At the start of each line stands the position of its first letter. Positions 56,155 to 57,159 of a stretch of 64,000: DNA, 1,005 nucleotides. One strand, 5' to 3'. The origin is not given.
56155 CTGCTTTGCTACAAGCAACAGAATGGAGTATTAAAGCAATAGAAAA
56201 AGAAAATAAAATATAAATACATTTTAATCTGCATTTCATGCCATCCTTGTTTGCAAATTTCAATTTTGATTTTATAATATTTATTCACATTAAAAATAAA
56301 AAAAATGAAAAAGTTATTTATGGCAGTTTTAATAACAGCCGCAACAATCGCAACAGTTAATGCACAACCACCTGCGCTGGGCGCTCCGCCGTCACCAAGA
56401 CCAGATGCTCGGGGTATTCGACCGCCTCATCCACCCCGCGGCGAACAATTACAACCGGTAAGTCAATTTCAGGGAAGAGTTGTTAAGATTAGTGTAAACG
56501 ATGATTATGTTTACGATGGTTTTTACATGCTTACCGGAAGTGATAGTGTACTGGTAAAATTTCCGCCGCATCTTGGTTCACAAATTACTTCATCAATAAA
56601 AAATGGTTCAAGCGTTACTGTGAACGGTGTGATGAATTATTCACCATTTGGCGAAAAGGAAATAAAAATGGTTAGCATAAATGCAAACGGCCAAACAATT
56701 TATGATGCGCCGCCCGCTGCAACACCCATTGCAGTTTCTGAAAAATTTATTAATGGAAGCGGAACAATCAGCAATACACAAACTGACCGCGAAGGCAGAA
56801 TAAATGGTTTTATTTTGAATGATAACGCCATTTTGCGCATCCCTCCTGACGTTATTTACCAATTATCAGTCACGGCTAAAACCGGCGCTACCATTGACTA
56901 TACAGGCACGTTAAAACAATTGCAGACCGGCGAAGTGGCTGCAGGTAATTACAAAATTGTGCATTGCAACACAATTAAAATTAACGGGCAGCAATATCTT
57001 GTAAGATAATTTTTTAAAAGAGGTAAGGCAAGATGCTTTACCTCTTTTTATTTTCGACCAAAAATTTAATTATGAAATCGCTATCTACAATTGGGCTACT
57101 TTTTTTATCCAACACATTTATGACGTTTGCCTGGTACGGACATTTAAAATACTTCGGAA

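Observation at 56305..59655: Two paralogous envelope proteins are built from a duplicated, unrecognised domain with an (F/I)(P/H)P(H/D) motif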

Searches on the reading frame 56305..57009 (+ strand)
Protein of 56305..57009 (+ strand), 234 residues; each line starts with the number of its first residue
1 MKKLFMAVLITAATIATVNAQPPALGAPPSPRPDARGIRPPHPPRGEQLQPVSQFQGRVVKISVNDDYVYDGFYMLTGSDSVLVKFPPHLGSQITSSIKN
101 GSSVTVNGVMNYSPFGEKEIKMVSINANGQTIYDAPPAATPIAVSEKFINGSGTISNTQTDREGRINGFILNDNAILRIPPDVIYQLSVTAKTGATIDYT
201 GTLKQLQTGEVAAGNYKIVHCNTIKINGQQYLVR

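Call 3: search_protein_families(library=pfam, proteins=[window:56305-57009:+], max_evalue=1)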
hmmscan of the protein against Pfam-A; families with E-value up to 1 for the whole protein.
window:56305-57009:+ (234 aa): 2 families
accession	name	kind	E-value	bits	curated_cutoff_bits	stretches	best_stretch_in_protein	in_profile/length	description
PF01336.31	tRNA_anti-codon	-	0.0046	17.3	27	1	78-122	25-69/75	OB-fold nucleic acid binding domain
PF20125.4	DUF6515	-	0.016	15.5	24.9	1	42-134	87-174/179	Family of unknown function (DUF6515)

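Call 4: search_protein_families(library=ncbifam, proteins=[window:56305-57009:+], max_evalue=1)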
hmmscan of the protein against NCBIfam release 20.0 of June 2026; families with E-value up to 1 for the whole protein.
window:56305-57009:+ (234 aa): 0 families

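Call 7: find_homologous_proteins(query=window:56305-57009:+)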
Query window:56305-57009:+ (234 aa): 67 proteins with E <= 0.001 among 537 candidates.
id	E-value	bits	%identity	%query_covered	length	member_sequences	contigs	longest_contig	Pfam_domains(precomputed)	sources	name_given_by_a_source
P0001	1.7e-146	504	100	98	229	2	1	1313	-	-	-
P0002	1.4e-92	327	66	79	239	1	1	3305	-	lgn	-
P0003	1.1e-90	321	65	100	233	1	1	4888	-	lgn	-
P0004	1.4e-79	285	56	100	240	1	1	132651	-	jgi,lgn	jgi:hypothetical protein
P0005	1.1e-74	269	56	100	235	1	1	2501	-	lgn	-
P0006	4.3e-74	267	60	79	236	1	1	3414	-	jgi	jgi:hypothetical protein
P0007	6.2e-74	266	59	79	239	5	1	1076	-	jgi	-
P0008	1.8e-72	262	50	100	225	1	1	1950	-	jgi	jgi:hypothetical protein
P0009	3.0e-72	261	55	100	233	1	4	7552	-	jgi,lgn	-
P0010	1.9e-70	255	52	100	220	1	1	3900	-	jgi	jgi:hypothetical protein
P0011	6.2e-70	253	53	98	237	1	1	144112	-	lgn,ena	-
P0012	6.7e-70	253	59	79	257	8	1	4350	-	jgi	jgi:hypothetical protein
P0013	7.6e-70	253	52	100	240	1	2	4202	-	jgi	jgi:hypothetical protein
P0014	1.3e-69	252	58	79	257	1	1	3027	-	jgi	jgi:hypothetical protein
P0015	3.8e-69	251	59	79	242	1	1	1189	-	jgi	jgi:hypothetical protein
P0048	3.7e-48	182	43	80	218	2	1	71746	-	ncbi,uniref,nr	ncbi:hypothetical protein [Xanthocytophaga agilis]|uniref:Uncharacterized protein n=1 Tax=Xanthocyto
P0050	4.9e-47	178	43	98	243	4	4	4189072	-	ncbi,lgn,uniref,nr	ncbi:UNVERIFIED_CONTAM: hypothetical protein QE387_001277 [Pseudacidovorax intermedius]|uniref:DUF56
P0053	2.4e-46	176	40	100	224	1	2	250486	-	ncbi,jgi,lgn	-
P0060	2.0e-42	163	41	98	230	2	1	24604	-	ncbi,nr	ncbi:hypothetical protein [Chryseobacterium hagamense]|nr:hypothetical protein [Chryseobacterium hag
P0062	3.6e-38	149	39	100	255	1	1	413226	PF01336.32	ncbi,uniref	ncbi:hypothetical protein ACFSUS_08120 [Spirosoma soli]|uniref:DUF5666 domain-containing protein n=1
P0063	1.6e-33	134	40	79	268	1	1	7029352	-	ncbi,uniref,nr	ncbi:hypothetical protein [Spirosoma radiotolerans]|uniref:DUF5666 domain-containing protein n=1 Tax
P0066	7.5e-28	116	38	81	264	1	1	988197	-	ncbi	ncbi:hypothetical protein GCM10027592_33090 [Spirosoma flavus]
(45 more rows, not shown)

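Call 12: search_protein_families(library=pfam, alignment_id=A1, max_evalue=1)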
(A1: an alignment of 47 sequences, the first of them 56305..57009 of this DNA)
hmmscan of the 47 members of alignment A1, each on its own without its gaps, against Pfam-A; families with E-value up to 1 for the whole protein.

A. member 1, window:56305-57009:+ (234 aa): 2 families
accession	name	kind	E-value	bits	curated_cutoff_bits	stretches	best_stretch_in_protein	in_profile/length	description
PF01336.31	tRNA_anti-codon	-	0.0046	17.3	27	1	78-122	25-69/75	OB-fold nucleic acid binding domain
PF20125.4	DUF6515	-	0.016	15.5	24.9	1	42-134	87-174/179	Family of unknown function (DUF6515)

B. families by the number of members that match (of 47 scanned): 26 families (the first 25 are shown)
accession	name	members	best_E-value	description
PF01336.31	tRNA_anti-codon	10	2.9e-07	OB-fold nucleic acid binding domain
PF20125.4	DUF6515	3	0.016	Family of unknown function (DUF6515)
PF00677.23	Lum_binding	3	0.058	Lumazine binding domain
PF00052.24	Laminin_B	2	0.016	Laminin B (Domain IV)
PF13862.11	BCCIP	2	0.029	BCCIP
PF10917.13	Fungus-induced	1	0.0049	Fungus-induced protein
PF23677.1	YnaL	1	0.017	Protein YnaL-like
PF12701.13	LSM14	1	0.028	Scd6-like Sm domain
PF13149.12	Mfa_like_1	1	0.029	Fimbrillin-like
PF16101.10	PRIMA1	1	0.031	Proline-rich membrane anchor 1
PF16586.11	DUF5060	1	0.043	Domain of unknown function (DUF5060)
PF25581.1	AsqO_C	1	0.057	AsqO-like, C-terminal domain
PF03862.18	SpoVAC_SpoVAEB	1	0.057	SpoVAC/SpoVAEB sporulation membrane protein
PF08140.16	Cuticle_1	1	0.059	Crustacean cuticle protein repeat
PF10756.15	bPH_6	1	0.06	Bacterial PH domain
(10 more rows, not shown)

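Call 15: search_protein_families(library=pfam, proteins=[P0062, P0063, P0050, P0066, P0048], max_evalue=10)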
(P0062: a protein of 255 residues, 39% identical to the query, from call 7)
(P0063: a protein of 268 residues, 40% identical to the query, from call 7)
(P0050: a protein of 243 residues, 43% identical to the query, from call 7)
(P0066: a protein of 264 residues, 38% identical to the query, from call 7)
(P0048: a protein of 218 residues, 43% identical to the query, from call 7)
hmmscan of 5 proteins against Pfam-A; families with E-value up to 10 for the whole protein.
P0062 (255 aa): 3 families
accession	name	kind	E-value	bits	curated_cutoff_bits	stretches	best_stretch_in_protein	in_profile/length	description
PF01336.31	tRNA_anti-codon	-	2.9e-07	30.8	27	2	96-146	22-72/75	OB-fold nucleic acid binding domain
PF00677.23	Lum_binding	-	0.066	13.7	27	1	206-241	29-64/86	Lumazine binding domain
PF16990.11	CBM_35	-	0.15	12.8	28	1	76-153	24-102/121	Carbohydrate binding module (family 35)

P0063 (268 aa): 1 family
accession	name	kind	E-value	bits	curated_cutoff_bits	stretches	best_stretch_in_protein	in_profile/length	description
PF01336.31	tRNA_anti-codon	-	0.00054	20.3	27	2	105-159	20-73/75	OB-fold nucleic acid binding domain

P0050 (243 aa): 0 families

P0066 (264 aa): 1 family
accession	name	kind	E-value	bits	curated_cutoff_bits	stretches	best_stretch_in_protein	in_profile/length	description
PF01336.31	tRNA_anti-codon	-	0.00072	19.9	27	1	102-145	20-63/75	OB-fold nucleic acid binding domain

P0048 (218 aa): 1 family
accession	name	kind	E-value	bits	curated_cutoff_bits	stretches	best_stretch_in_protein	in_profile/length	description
PF13489.12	Methyltransf_23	-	0.19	11.9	27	1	164-194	97-127/164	Methyltransferase domain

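Call 19: search_solved_structures(query=A1, max_evalue=10, show_alignments=2)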
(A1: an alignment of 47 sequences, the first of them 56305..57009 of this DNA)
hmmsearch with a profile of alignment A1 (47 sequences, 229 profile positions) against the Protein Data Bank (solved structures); distinct sequences matched with E-value up to 10: 0.

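Call 21: find_encoding_contigs(protein=P0004, flank=7000, max_places=2)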
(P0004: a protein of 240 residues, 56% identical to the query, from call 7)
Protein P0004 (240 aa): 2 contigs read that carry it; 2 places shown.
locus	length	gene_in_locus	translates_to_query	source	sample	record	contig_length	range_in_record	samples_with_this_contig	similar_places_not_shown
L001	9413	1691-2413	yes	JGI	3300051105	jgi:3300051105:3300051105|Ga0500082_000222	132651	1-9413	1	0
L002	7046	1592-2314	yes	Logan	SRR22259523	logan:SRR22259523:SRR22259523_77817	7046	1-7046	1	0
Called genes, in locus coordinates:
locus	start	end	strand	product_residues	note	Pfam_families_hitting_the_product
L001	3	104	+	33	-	?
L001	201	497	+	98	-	-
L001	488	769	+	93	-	-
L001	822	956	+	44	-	-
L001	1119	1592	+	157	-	-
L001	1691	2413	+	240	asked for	-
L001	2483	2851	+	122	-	PF04342:DMT_6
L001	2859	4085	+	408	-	PF12832:MFS_1_like, PF07690:MFS_1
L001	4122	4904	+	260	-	-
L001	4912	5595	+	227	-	PF00072:Response_reg, PF00486:Trans_reg_C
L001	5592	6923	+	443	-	PF00512:HisKA, PF02518:HATPase_c, PF14501:HATPase_c_5 (weak)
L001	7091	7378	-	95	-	PF10387:DUF2442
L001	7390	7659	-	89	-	PF13711:DUF4160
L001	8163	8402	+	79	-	PF00578:AhpC-TSA (weak), PF13905:Thioredoxin_8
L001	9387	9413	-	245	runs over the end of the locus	PF18762:Kinase-PolyVal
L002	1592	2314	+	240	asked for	-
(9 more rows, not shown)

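Call 22: find_encoding_contigs(protein=P0063, flank=7000, max_places=2)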
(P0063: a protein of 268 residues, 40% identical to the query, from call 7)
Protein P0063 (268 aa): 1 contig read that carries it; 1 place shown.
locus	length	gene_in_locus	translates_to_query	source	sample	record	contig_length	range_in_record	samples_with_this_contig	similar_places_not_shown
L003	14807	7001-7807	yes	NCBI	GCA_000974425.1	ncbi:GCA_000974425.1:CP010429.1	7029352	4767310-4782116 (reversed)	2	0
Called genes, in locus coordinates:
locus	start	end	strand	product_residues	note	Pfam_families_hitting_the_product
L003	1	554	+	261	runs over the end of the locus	PF06439:3keto-disac_hyd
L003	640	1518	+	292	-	PF01261:AP_endonuc_2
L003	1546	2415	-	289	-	-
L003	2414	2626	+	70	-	-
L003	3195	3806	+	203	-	PF00440:TetR_N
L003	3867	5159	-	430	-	PF05195:AMP_N, PF00557:Peptidase_M24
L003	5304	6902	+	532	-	PF00082:Peptidase_S8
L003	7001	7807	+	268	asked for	-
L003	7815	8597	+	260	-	PF00072:Response_reg, PF00486:Trans_reg_C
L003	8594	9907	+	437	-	PF00672:HAMP, PF00512:HisKA, PF02518:HATPase_c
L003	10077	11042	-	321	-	PF01073:3Beta_HSD, PF01370:Epimerase, PF04321:RmlD_sub_bind (weak), PF16363:GDP_Man_Dehyd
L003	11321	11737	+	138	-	PF01242:PTPS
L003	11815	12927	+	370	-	PF02684:LpxB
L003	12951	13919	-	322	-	PF00795:CN_hydrolase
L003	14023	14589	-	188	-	PF01553:Acyltransferase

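Call 23: find_encoding_contigs(protein=P0050, flank=7000, max_places=2)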
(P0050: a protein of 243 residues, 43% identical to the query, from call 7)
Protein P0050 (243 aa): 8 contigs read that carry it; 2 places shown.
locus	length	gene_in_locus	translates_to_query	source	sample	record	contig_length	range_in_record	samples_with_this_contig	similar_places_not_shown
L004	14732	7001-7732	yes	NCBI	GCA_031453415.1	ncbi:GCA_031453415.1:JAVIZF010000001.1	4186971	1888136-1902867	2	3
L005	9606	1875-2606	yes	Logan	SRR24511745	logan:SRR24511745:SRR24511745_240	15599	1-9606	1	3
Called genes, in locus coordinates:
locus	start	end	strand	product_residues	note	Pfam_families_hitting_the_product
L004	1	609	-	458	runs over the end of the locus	PF13505:OMP_b-brl (weak), PF13568:OMP_b-brl_2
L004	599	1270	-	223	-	PF04542:Sigma70_r2, PF08281:Sigma70_r4_2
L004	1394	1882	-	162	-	-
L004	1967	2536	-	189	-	-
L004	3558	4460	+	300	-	-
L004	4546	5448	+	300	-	-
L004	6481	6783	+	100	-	-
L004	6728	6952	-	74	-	-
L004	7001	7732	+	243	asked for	-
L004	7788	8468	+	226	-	-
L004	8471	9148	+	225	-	PF00072:Response_reg, PF00486:Trans_reg_C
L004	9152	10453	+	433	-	PF00512:HisKA, PF02518:HATPase_c (faint)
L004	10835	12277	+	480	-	PF17874:TPR_MalT (faint), PF13181:TPR_8 (faint), PF13424:TPR_12 (faint), PF00515:TPR_1 (faint), PF07719:TPR_2 (faint)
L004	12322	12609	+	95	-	-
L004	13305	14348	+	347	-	PF26696:PTL_trimer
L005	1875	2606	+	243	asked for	-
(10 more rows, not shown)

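Call 24: predict_structure(alignment_id=A1)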
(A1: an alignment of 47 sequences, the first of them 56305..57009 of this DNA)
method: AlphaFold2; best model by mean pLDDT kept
length: 234 residues; sequences in the alignment: 47
mean_pLDDT: 87.7   pTM: 0.73
mean pLDDT of the five models: 87.7, 87.7, 87.2, 83.8, 83.2
residues with pLDDT >= 90: 175; 70-90: 14; 50-70: 30; < 50: 15
segments of 3 or more residues with pLDDT < 50: 1-13
pLDDT, mean of each block of 10 residues (from residue 1): 45 50 62 62 77 98 96 97 97 97 98 95 98 90 88 97 94 97 94 97 95 96 97 93
secondary structure, 60 per line:
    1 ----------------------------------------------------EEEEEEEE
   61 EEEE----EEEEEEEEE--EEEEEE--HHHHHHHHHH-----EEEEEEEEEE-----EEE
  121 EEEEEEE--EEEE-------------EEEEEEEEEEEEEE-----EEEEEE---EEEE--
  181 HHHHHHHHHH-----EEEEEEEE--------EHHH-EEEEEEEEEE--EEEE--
elements in order: E53-64 E69-77 E80-85 H88-97 E103-112 E118-127 E130-133 E147-160 E166-171 E175-178 H181-190 E196-203 E217-226 E229-232

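Call 26: find_encoding_contigs(protein=P0053, flank=6000, max_places=1)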
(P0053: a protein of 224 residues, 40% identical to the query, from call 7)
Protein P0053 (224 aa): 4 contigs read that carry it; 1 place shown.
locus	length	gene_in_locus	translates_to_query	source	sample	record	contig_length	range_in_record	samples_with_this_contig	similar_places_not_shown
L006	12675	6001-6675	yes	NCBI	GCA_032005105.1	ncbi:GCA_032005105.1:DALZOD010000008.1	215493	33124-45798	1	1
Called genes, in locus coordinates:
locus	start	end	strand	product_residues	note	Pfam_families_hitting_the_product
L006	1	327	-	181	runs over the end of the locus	PF01965:DJ-1_PfpI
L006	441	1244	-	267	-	-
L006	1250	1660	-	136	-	PF02472:ExbD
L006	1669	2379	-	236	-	PF01618:MotA_ExbB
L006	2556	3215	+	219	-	PF00571:CBS (weak)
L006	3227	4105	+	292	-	PF01513:NAD_kinase, PF20143:NAD_kinase_C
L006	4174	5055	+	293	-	PF11276:DUF3078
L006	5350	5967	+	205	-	PF13505:OMP_b-brl, PF13568:OMP_b-brl_2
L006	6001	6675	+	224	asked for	-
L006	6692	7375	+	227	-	PF00072:Response_reg, PF00486:Trans_reg_C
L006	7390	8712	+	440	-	PF00672:HAMP (faint), PF00512:HisKA, PF02518:HATPase_c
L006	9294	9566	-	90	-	PF10502:Peptidase_S26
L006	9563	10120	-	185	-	PF10502:Peptidase_S26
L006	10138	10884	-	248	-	-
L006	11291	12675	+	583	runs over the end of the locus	PF00664:ABC_membrane, PF00005:ABC_tran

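Call 28: fold_search(model_id=the predicted structure, library=pdb)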
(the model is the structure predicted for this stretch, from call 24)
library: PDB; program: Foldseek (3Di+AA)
matches with E <= 10: 1258; with E <= 0.001: 72
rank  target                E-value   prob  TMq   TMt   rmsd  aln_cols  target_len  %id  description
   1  2cwa                  5.7e-05  1.00  0.26  0.29  17.5       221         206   13  Crystal Structure Of The Single-stranded DNA Binding Protein From Thermus Thermophilus HB8 (released 2005-12-17)
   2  6agt_C                8.8e-05  1.00  0.28  0.14   4.8        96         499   20  Crystal structure of PfKRS complexed with chromone inhibitor (released 2019-03-13)
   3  8k9x_B                9.8e-05  1.00  0.28  0.14   4.7        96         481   19  Crystal structure of plasmodium LysRS complexing with ASP3026 derived LysRS inhibitor 5 (ADKI5) (released 2024-06-26)
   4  8k9x_A                1.0e-04  1.00  0.28  0.14   4.3        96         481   19  Crystal structure of plasmodium LysRS complexing with ASP3026 derived LysRS inhibitor 5 (ADKI5) (released 2024-06-26)
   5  6ka6_A                1.1e-04  1.00  0.30  0.15   7.5        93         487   15  Crystal structure of plasmodium lysyl-tRNA synthetase in complex with a cladosporin derivative 1 (released 2020-04-08)
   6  3u58_C                1.1e-04  1.00  0.26  0.28  14.6       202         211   14  Crystal Structure of the Tetrahymena telomerase processivity factor Teb1 AB (released 2011-12-28)
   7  5zh5_A                1.5e-04  1.00  0.27  0.14  11.3       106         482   19  CRYSTAL STRUCTURE OF PfKRS WITH INHIBITOR CLADO-2 (released 2018-06-27)
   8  5zh2_B                1.6e-04  1.00  0.28  0.14   3.9        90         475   18  CRYSTAL STRUCTURE OF PfKRS WITH INHIBITOR CLADO-5 (released 2018-06-27)
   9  1se8                  1.7e-04  1.00  0.27  0.29  17.3       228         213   12  Structure of single-stranded DNA-binding protein (SSB) from D. radiodurans (released 2004-06-15)
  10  8k9s_B                1.9e-04  1.00  0.29  0.15   4.4        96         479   19  Crystal structure of plasmodium LysRS complexing with ASP3026 derived LysRS inhibitor 1 (ADKI1) (released 2024-06-26)
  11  5zh4_A                2.1e-04  1.00  0.27  0.14   4.8        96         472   20  CRYSTAL STRUCTURE OF PfKRS WITH INHIBITOR CLADO-7 (released 2018-06-27)
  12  6kcn_B                2.3e-04  1.00  0.28  0.14   3.8        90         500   17  Crystal structure of plasmodium lysyl-tRNA synthetase in complex with a cladosporin derivative 4 (released 2020-04-08)
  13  4pg3_C                2.3e-04  1.00  0.28  0.15   3.8        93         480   17  Crystal structure of KRS complexed with inhibitor (released 2014-07-16)
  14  6ka6_C                2.5e-04  1.00  0.28  0.14   4.2        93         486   18  Crystal structure of plasmodium lysyl-tRNA synthetase in complex with a cladosporin derivative 1 (released 2020-04-08)
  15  6kcn_C                2.5e-04  1.00  0.27  0.13   4.7        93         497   17  Crystal structure of plasmodium lysyl-tRNA synthetase in complex with a cladosporin derivative 4 (released 2020-04-08)
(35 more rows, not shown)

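Call 43: search_protein_representatives(alignment_id=A1)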
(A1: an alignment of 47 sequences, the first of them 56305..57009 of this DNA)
Query: 47 sequences, 229 profile positions. Proteins with E-value up to 0.001 (for the whole library): 1406; up to 1e-10: 644; up to 1e-30: 104. The best 150 are listed.
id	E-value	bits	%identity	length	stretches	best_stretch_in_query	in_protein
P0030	1.1e-87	309.5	-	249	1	12-229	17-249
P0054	2.5e-87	308.3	-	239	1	2-227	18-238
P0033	7.4e-84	297.0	-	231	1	1-229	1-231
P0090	4.1e-82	291.3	-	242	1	1-229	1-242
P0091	2.1e-80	285.7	-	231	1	3-228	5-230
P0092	1.9e-79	282.6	-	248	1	1-229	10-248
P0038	1.2e-77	276.7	-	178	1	56-229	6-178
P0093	2.7e-77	275.5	-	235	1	2-229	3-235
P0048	3.4e-75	268.6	-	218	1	3-228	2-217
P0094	1.3e-73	263.4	-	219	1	7-229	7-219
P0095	5.5e-73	261.4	-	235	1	1-228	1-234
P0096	9.3e-69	247.6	-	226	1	5-229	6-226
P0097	1.2e-68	247.2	-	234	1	2-229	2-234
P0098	3.0e-68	245.9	-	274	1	1-229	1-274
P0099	2.6e-67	242.8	-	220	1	20-229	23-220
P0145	2.3e-42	161.2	-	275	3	32-120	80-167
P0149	1.2e-40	155.6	-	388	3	22-170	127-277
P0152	2.5e-39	151.3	-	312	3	39-159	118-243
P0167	1.8e-35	138.7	-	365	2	24-207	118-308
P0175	4.0e-34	134.3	-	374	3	145-217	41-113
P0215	6.0e-28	114.0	-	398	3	132-209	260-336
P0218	1.1e-27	113.2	-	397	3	17-126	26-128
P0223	4.5e-27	111.2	-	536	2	8-170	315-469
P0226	6.1e-27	110.8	-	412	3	2-137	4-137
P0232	2.1e-26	109.0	-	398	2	45-228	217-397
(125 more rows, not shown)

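Call 44: search_protein_families(library=pfam, proteins=[P0145, P0149, P0152, P0167, P0175, P0215, P0218, P0223, P0226, P0232], max_evalue=0.1)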
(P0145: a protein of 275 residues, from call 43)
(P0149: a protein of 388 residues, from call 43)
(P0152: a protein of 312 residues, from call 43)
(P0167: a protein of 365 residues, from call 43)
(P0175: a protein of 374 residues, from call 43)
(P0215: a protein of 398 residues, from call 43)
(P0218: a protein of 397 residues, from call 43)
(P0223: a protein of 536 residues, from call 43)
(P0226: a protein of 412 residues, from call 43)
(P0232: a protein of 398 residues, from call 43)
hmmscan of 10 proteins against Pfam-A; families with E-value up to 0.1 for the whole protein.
P0145 (275 aa): 4 families
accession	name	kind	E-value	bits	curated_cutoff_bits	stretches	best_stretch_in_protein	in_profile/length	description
PF01336.31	tRNA_anti-codon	-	2.3e-06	27.9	27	0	31-90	20-71/75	OB-fold nucleic acid binding domain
PF21619.2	DUF6855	-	0.0015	18.8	27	0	7-48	69-112/132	Family of unknown function (DUF6855)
PF16586.11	DUF5060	-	0.0091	16.7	27.2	0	107-137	35-63/70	Domain of unknown function (DUF5060)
PF16256.10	DUF4911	-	0.057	13.9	29.3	0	118-138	27-47/57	Domain of unknown function (DUF4911)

P0149 (388 aa): 4 families
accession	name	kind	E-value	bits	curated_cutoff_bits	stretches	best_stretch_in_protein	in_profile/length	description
PF01336.31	tRNA_anti-codon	-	1.5e-06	28.5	27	0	278-320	30-72/75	OB-fold nucleic acid binding domain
PF09891.15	DUF2118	-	0.0038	17.6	20.5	0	51-96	59-104/149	Uncharacterized protein conserved in archaea (DUF2118)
PF17268.7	DUF5334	-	0.047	14.4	25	0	188-222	14-48/71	Family of unknown function (DUF5334)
PF13861.12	FLgD_tudor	-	0.096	13.3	26.9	0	39-180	15-52/58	FlgD Tudor-like domain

P0152 (312 aa): 4 families
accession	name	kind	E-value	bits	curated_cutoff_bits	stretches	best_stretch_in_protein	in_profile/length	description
PF04246.17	RseC_MucC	-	0.0007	20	24.4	0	85-117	26-59/130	Positive regulator of sigma(E), RseC/MucC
PF05308.16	Mito_fiss_reg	-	0.0084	16.8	26.3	0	166-229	134-194/244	Mitochondrial fission regulator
PF01336.31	tRNA_anti-codon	-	0.0086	16.4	27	0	67-104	36-73/75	OB-fold nucleic acid binding domain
PF06776.18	IalB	-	0.093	13.3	22.1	0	152-217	42-111/131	Invasion associated locus B (IalB) protein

P0167 (365 aa): 3 families
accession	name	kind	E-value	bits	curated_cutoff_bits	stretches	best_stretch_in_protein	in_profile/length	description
PF01336.31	tRNA_anti-codon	-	0.00033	21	27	0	281-313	39-69/75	OB-fold nucleic acid binding domain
PF08021.17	FAD_binding_9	-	0.0064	17.1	23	0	60-91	84-115/120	Siderophore-interacting FAD-binding domain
PF13761.12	DUF4166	-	0.094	12.9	23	0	276-334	2-58/184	Domain of unknown function (DUF4166)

P0175 (374 aa): 3 families
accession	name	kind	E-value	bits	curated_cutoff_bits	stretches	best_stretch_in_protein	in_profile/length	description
PF01336.31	tRNA_anti-codon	-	0.00027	21.3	27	0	74-110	37-73/75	OB-fold nucleic acid binding domain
PF25549.1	DUF7927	-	0.0022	18.7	31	0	60-120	46-107/132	Domain of unknown function (DUF7927)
PF21961.1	AppA_4HB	-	0.038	15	27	1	4-43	21-60/81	AppA, four helix bundle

P0215 (398 aa): 1 family
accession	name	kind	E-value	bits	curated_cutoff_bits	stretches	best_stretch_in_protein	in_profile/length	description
PF01336.31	tRNA_anti-codon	-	0.025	15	27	0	304-331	36-63/75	OB-fold nucleic acid binding domain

P0218 (397 aa): 5 families
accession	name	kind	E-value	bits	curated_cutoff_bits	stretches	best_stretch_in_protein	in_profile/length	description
PF08964.15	Crystall_3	-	0.0019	18.7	27.3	0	72-120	17-67/86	Beta/Gamma crystallin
PF19135.5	DUF5818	-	0.0023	17.9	27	1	352-378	33-55/57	Protein of unknown function (DUF5818)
PF01336.31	tRNA_anti-codon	-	0.0034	17.7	27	0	336-368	31-63/75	OB-fold nucleic acid binding domain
PF09883.16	DUF2110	-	0.03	15.1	23.2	0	69-94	15-40/87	DUF2110 central domain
PF01398.27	JAB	-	0.083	13.2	22.5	0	97-121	81-107/117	JAB1/Mov34/MPN/PAD-1 ubiquitin protease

P0223 (536 aa): 3 families
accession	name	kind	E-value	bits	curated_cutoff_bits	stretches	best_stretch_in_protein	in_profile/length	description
PF05569.17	Peptidase_M56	-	1.4e-31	110.2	31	1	28-295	24-296/296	BlaR1 peptidase M56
PF01435.24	Peptidase_M48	-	3.6e-05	24.1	20.3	1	176-250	48-121/186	Peptidase family M48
PF01336.31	tRNA_anti-codon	-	0.037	14.4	27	0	478-515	38-75/75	OB-fold nucleic acid binding domain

P0226 (412 aa): 2 families
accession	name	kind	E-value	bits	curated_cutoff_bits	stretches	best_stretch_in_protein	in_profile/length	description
PF08140.16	Cuticle_1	-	0.0066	16.9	27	0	70-98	4-31/40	Crustacean cuticle protein repeat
PF20609.3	pAdhesive_17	-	0.07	13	27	0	194-221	50-79/289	Putative adhesive domain (group 17)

P0232 (398 aa): 1 family
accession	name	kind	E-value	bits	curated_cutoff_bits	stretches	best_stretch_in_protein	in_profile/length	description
PF12158.14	DUF3592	-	0.016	16.3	25.3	0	42-86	26-67/84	Domain of unknown function (DUF3592)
